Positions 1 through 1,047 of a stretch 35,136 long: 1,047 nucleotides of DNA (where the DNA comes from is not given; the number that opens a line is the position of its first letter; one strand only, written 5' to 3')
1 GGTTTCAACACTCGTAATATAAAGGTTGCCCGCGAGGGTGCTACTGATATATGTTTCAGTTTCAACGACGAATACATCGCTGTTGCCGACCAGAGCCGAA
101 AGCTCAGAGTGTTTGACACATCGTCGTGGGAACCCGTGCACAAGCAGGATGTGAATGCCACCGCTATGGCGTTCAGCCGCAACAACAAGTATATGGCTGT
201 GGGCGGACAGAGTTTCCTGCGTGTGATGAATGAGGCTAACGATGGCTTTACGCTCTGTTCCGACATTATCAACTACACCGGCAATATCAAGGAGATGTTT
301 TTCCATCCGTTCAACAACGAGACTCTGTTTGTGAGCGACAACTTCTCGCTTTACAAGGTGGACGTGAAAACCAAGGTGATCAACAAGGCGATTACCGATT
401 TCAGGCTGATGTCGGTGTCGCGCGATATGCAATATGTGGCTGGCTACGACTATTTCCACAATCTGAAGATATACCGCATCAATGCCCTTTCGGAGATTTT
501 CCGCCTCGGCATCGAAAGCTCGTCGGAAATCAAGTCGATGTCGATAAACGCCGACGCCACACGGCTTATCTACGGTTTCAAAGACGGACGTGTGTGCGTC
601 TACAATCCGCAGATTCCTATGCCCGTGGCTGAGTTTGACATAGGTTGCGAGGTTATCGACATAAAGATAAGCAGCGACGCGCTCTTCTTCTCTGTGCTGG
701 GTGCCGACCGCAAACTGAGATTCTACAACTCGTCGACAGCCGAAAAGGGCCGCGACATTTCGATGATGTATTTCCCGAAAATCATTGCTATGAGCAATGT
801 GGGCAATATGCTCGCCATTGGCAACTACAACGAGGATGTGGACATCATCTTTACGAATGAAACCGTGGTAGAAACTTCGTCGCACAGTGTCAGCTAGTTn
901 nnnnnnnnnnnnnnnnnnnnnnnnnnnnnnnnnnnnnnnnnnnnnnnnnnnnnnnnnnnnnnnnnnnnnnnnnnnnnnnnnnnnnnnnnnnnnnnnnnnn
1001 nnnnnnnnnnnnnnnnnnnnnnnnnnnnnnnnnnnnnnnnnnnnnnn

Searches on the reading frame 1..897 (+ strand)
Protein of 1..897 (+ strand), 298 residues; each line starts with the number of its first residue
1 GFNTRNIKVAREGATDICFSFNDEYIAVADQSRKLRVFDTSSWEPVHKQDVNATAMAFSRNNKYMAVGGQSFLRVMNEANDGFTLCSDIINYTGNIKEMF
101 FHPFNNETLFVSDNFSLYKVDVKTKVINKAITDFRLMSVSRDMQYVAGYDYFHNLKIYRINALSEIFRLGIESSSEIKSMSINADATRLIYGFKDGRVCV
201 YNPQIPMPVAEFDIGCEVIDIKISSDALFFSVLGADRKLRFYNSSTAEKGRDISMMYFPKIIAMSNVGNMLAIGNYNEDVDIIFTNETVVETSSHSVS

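Call 71: search_protein_families(library=pfam, proteins=[window:1-897:+], max_evalue=0.0001)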
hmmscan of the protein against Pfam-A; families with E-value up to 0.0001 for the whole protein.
window:1-897:+ (298 aa): 10 families
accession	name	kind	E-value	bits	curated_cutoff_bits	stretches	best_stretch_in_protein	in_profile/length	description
PF25174.1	Beta-prop_THOC3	-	9.5e-13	48.2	305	1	174-291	2-123/272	THOC3 beta-propeller domain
PF23414.1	Beta-prop_EML_2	-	2.5e-11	43.9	90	0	156-246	23-112/266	Echinoderm microtubule-associated protein second beta-propeller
PF24817.1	WD40_WDHD1_1st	-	1.1e-09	38.3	109.9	0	12-114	179-285/291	WDHD1 first WD40 domain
PF00400.38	WD40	-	1.6e-08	35.1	27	0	15-39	15-39/39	WD domain, G-beta repeat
PF24814.1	WD40_Prp19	-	7.1e-08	32.3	320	0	10-109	176-276/281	Prp19 WD40 domain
PF12894.13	ANAPC4_WD40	-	1.2e-06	29.1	22.9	0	13-54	40-81/91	Anaphase-promoting complex subunit 4 WD40 domain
PF24807.1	WD40_CDC20-Fz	-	1.2e-06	28.5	200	0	17-109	97-193/292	CDC20/Fizzy WD40 domain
PF24782.2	WD40_MABP1-WDR62_2nd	-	2.3e-06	27.2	290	0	119-171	76-128/341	MABP1/WDR62 second WD40 domain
PF23410.3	Beta-prop_VPS8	-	6.3e-06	25.8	28.9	0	175-202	67-94/358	Vps8 beta-propeller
PF25173.1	Beta-prop_WDR3_1st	-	8.2e-05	22.8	154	0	9-70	27-91/184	WDR3 first beta-propeller domain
